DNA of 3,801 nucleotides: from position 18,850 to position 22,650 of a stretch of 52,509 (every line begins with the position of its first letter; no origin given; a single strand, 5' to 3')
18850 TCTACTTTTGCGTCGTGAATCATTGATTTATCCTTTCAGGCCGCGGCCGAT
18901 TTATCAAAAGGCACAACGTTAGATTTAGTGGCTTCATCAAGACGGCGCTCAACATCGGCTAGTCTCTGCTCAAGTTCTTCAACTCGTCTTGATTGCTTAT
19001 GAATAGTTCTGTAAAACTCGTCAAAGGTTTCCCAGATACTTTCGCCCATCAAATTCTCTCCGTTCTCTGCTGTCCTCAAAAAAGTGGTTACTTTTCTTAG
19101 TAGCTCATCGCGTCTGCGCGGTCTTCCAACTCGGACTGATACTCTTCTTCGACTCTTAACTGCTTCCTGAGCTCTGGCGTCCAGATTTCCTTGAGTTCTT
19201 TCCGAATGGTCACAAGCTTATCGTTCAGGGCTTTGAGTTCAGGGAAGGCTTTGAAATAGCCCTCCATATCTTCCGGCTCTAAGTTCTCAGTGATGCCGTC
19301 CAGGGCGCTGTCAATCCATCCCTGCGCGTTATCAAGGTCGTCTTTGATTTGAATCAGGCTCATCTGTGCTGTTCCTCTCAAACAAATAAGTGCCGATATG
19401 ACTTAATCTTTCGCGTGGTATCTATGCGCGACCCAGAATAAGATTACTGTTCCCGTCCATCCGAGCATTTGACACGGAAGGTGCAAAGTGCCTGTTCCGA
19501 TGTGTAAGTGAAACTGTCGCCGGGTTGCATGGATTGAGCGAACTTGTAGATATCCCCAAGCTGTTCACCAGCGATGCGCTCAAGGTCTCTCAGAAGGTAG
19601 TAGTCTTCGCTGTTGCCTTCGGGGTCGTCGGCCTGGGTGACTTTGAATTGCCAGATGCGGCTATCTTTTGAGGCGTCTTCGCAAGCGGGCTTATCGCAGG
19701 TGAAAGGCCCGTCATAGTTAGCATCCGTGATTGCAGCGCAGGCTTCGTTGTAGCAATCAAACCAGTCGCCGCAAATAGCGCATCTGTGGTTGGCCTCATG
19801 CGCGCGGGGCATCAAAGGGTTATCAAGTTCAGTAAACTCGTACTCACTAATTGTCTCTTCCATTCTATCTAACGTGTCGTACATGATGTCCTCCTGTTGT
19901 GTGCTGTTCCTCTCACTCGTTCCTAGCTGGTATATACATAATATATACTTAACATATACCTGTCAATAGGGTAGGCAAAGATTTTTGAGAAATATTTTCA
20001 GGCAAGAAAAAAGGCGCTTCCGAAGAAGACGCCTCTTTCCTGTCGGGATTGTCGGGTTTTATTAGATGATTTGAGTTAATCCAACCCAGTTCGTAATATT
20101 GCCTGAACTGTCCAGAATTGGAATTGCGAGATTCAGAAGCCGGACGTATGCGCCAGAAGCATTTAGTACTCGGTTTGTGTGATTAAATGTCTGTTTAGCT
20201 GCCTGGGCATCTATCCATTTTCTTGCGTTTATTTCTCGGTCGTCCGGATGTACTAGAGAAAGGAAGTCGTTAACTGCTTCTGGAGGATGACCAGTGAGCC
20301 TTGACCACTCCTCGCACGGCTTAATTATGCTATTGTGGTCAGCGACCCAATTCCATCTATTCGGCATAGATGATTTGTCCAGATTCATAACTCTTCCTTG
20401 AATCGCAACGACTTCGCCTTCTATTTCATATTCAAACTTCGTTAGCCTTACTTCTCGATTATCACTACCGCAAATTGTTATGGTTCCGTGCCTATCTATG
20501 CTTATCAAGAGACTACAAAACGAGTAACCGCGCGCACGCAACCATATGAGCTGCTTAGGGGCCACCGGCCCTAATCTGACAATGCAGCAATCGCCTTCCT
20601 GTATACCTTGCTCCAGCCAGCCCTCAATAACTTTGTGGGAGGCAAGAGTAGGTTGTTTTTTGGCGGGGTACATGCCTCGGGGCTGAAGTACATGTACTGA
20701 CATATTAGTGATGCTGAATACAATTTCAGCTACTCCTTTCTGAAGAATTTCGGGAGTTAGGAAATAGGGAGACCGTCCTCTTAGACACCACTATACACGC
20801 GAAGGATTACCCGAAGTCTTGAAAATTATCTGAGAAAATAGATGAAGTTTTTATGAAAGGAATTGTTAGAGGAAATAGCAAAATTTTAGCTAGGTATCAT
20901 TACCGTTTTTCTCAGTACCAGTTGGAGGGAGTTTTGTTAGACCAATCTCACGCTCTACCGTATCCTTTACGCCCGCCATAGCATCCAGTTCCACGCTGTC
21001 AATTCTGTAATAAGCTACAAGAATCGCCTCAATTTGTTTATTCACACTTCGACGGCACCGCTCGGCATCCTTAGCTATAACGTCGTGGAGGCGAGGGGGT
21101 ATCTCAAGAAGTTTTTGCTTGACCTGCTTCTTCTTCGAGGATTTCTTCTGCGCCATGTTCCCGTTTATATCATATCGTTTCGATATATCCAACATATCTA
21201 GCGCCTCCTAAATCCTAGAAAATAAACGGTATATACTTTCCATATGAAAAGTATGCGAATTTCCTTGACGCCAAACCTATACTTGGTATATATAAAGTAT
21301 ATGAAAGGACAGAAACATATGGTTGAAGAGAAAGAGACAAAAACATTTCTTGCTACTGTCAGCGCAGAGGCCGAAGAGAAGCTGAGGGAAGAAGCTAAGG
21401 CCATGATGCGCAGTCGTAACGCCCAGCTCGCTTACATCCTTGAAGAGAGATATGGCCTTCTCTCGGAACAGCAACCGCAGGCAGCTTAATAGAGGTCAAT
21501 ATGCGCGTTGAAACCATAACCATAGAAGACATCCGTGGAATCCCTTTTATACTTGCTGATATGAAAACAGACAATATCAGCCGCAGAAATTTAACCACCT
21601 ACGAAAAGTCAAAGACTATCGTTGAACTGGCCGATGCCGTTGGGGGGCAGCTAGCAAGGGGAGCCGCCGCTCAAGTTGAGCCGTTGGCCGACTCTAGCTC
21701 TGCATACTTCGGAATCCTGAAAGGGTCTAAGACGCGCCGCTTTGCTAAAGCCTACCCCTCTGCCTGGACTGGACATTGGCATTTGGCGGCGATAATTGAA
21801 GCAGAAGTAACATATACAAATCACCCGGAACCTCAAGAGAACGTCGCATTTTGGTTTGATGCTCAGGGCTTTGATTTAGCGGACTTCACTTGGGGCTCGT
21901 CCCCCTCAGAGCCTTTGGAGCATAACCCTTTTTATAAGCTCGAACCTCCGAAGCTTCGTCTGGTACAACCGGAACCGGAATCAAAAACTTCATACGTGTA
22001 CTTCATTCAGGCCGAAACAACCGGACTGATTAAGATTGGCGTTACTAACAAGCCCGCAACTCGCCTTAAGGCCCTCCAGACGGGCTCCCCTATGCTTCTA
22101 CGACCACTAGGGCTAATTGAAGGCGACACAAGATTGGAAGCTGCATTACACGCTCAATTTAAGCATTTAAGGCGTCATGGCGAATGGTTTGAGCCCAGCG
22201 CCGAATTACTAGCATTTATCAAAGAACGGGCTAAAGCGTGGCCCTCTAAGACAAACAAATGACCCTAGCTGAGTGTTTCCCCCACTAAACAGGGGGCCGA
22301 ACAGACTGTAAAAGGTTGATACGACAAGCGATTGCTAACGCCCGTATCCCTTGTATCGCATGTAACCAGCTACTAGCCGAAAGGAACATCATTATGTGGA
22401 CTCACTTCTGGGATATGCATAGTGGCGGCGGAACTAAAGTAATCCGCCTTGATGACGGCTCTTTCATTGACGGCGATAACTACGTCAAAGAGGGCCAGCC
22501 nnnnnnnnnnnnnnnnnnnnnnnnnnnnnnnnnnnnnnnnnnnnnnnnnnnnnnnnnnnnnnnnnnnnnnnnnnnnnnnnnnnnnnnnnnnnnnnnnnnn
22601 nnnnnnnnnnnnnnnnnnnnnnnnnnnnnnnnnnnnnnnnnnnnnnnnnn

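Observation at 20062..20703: PAS-sensor-domain protein co-transcribed with the repressor, in the position lambda uses for rexAB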

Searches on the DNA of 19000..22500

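Call 55: search_rna_families(source=window, start=19000, end=22500, threshold=evalue, max_evalue=1)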
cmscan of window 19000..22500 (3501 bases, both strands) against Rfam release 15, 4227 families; matches with E-value up to 1: 0.
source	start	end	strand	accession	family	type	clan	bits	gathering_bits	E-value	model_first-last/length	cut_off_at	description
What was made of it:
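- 20704..20889 (-): 186-nt spacer or leader, 36% GC. Blocks conserved in divergent relatives: -10-like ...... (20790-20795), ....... (20750-20756), and SD-like GGAG (20733-20736) lying 29 nt before the ATG, with a hairpin (20713-20730) in between. No Rfam match (call 55).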

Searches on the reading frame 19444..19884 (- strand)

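Call 3: search_protein_families(library=pfam, proteins=[window:19444-19884:-], max_evalue=1)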
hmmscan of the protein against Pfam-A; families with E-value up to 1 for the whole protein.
window:19444-19884:- (146 aa): 1 family
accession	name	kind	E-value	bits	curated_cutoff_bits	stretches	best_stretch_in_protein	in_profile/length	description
PF17207.9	MCM_OB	-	0.1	12.8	24.8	1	24-72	26-63/126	MCM OB domain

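Call 4: search_protein_families(library=phrogs, proteins=[window:19444-19884:-], max_evalue=0.1)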
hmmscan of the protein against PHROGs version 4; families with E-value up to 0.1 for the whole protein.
window:19444-19884:- (146 aa): 0 families

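Call 61: search_protein_families(library=padloc, proteins=[window:19444-19884:-], max_evalue=0.1)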
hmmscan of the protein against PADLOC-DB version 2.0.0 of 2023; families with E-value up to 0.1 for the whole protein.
window:19444-19884:- (146 aa): 0 families
